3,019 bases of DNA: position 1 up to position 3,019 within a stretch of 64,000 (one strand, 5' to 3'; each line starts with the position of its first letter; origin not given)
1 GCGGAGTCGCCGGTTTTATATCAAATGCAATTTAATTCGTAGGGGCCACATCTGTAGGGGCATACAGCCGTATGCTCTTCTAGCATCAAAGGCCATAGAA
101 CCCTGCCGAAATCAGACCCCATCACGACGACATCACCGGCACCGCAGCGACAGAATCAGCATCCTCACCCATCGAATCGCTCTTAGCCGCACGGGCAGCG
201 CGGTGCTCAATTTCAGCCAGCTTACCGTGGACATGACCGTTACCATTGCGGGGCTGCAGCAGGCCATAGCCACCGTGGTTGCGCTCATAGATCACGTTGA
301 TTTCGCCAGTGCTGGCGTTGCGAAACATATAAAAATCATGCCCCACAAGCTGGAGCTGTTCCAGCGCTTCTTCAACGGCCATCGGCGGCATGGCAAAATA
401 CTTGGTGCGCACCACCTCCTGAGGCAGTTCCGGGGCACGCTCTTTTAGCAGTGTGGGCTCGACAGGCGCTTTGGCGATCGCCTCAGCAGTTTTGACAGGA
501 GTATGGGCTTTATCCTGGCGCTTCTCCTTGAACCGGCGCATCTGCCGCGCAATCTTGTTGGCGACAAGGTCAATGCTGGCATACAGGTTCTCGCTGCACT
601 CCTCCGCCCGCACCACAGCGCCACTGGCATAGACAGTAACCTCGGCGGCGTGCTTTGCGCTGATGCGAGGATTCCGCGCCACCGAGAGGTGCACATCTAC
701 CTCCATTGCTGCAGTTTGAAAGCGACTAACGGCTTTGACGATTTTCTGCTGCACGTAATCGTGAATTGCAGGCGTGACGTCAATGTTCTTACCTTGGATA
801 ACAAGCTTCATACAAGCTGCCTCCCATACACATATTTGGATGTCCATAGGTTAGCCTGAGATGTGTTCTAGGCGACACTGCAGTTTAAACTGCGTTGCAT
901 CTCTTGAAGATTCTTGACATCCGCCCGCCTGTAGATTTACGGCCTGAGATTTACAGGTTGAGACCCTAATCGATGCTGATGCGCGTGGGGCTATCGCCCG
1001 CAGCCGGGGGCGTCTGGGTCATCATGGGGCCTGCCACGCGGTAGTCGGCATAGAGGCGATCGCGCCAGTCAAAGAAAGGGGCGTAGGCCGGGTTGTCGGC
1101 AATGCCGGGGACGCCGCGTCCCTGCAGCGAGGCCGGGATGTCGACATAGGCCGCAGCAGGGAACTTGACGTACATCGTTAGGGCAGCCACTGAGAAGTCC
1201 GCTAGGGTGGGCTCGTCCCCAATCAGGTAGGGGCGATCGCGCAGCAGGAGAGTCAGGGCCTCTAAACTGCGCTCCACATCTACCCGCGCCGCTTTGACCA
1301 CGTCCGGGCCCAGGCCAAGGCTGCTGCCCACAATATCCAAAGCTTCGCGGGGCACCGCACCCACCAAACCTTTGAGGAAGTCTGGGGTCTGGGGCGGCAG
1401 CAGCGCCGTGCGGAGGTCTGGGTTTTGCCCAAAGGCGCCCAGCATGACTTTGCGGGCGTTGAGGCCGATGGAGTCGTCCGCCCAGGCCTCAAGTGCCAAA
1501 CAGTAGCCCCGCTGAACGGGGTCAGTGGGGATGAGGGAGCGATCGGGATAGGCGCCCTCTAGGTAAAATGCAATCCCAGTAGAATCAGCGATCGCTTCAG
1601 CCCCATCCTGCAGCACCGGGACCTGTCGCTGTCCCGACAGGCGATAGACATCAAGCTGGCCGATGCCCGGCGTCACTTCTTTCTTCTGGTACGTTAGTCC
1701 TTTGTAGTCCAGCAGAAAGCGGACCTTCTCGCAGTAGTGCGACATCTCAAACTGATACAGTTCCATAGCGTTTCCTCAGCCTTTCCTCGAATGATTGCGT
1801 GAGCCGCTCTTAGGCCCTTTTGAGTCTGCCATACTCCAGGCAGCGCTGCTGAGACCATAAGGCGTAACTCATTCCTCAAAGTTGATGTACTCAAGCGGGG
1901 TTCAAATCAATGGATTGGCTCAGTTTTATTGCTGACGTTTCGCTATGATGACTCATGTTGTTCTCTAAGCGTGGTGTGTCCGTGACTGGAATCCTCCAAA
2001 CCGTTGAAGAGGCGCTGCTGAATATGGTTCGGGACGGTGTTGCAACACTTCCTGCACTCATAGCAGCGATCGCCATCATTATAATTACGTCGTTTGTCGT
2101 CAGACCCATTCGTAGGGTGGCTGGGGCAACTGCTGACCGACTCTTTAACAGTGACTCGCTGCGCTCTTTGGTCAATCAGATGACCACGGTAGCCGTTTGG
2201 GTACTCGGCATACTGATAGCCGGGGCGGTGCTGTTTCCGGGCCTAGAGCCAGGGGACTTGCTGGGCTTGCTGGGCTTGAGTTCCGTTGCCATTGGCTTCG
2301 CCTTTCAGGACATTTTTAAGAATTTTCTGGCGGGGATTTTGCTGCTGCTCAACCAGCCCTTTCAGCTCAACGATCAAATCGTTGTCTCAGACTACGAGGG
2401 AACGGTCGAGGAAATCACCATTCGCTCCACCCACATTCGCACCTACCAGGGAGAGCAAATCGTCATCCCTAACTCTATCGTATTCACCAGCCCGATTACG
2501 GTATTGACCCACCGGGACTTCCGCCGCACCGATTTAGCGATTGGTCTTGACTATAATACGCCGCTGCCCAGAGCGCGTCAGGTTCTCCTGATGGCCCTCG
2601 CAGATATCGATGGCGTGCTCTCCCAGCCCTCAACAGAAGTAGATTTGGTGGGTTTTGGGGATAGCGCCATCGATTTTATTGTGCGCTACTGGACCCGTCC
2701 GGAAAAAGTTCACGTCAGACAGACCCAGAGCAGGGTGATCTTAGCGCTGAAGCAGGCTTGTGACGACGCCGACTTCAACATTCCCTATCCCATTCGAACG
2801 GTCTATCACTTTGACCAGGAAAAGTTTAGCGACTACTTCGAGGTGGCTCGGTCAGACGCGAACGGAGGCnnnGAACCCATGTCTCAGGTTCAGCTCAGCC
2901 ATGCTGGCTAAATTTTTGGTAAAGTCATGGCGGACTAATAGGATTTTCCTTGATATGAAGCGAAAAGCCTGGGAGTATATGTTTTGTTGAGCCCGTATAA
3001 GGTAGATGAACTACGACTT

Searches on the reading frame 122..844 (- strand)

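Call 13: search_protein_families(library=pfam, proteins=[window:122-844:-], max_evalue=0.001)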
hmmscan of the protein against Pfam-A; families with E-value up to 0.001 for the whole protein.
window:122-844:- (240 aa): 3 families
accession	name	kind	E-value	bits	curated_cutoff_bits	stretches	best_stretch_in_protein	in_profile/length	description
PF16321.10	Ribosom_S30AE_C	-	4e-27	94.1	25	1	141-195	3-57/57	Sigma 54 modulation/S30EA ribosomal protein C terminus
PF02482.25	Ribosomal_S30AE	-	6.2e-25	88.2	23.7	1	15-110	2-88/88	Sigma 54 modulation protein / S30EA ribosomal protein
PF04177.18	TAP42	-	0.00042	20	26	1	31-165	191-295/346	TAP42-like family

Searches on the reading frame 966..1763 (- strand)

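Call 13: search_protein_families(library=pfam, proteins=[window:966-1763:-], max_evalue=0.001)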
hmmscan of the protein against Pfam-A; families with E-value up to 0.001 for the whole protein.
window:966-1763:- (265 aa): 5 families
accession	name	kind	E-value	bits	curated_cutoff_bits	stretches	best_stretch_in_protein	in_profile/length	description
PF13417.12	GST_N_3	-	2.8e-16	60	22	1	2-75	1-74/75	Glutathione S-transferase, N-terminal domain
PF13409.12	GST_N_2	-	4.5e-11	43.6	25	1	8-69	2-68/70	Glutathione S-transferase, N-terminal domain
PF13410.11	GST_C_2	-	2.4e-08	34.4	24.9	1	154-236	2-69/69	Glutathione S-transferase, C-terminal domain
PF02798.26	GST_N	-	5.3e-06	27.1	20.9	1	2-69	5-75/76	Glutathione S-transferase, N-terminal domain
PF00043.30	GST_C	-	2.5e-05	24.8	20.7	1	155-201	23-69/93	Glutathione S-transferase, C-terminal domain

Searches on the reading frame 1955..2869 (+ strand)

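Call 13: search_protein_families(library=pfam, proteins=[window:1955-2869:+], max_evalue=0.001)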
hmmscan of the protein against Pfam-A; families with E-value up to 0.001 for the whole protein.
window:1955-2869:+ (305 aa): 2 families
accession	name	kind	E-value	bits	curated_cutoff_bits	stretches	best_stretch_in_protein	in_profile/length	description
PF00924.24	MS_channel_2nd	-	6.1e-21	74.7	20.2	1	119-182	1-64/68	Mechanosensitive ion channel, beta-domain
PF21082.3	MS_channel_3rd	-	1.5e-07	32.2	21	1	194-273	3-85/88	Mechanosensitive ion channel MscS, C-terminal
